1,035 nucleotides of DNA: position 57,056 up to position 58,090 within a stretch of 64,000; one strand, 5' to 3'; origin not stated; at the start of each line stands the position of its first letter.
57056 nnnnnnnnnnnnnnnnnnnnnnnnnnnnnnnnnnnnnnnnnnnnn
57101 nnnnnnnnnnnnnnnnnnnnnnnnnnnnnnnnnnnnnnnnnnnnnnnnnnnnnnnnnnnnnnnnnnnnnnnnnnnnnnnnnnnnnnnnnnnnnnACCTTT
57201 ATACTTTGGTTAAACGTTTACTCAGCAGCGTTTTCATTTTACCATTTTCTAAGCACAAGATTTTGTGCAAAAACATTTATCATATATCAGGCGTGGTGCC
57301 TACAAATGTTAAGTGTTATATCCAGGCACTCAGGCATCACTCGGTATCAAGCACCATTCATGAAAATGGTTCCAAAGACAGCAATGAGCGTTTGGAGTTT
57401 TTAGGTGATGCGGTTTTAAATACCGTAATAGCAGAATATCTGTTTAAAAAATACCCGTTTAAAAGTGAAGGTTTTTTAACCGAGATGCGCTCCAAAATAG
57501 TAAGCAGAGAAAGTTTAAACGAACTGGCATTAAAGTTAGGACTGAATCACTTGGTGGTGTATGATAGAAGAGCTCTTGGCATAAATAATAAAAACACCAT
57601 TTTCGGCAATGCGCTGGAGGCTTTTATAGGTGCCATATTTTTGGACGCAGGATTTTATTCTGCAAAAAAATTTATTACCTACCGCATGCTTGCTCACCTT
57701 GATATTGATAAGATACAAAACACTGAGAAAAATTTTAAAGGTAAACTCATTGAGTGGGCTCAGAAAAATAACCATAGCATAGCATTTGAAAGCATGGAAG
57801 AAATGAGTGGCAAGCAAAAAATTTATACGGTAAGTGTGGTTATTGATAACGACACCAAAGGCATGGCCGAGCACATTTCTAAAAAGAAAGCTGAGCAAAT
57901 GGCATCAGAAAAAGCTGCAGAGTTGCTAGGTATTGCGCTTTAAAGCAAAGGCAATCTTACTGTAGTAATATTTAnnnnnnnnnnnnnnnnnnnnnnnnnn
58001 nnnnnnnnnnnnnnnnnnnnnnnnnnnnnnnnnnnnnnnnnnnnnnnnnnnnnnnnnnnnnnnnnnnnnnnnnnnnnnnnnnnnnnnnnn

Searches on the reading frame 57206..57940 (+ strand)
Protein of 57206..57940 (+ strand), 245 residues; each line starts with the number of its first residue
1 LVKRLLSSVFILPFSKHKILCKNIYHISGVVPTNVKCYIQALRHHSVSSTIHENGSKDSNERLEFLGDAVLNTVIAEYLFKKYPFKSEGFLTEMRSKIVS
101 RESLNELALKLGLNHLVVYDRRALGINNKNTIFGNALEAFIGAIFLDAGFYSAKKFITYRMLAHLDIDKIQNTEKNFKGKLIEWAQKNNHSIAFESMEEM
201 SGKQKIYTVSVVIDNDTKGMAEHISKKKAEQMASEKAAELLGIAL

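Call 73: search_protein_families(library=pfam, proteins=[window:57206-57940:+], max_evalue=0.00001)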
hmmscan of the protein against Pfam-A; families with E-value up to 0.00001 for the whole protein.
window:57206-57940:+ (245 aa): 4 families
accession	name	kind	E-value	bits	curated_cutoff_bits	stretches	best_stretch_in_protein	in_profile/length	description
PF14622.11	Ribonucleas_3_3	-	9.7e-31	107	35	1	38-164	5-127/128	Ribonuclease-III-like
PF00636.31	Ribonuclease_3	-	7.8e-23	81.6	27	1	61-149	1-102/102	Ribonuclease III domain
PF22935.1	RM44_endonuclase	-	1.6e-08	35.1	27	1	49-144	48-139/139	Large ribosomal subunit protein mL44, endonuclease domain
PF00035.32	dsrm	-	1.9e-08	35.2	23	1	178-239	2-64/66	Double-stranded RNA binding motif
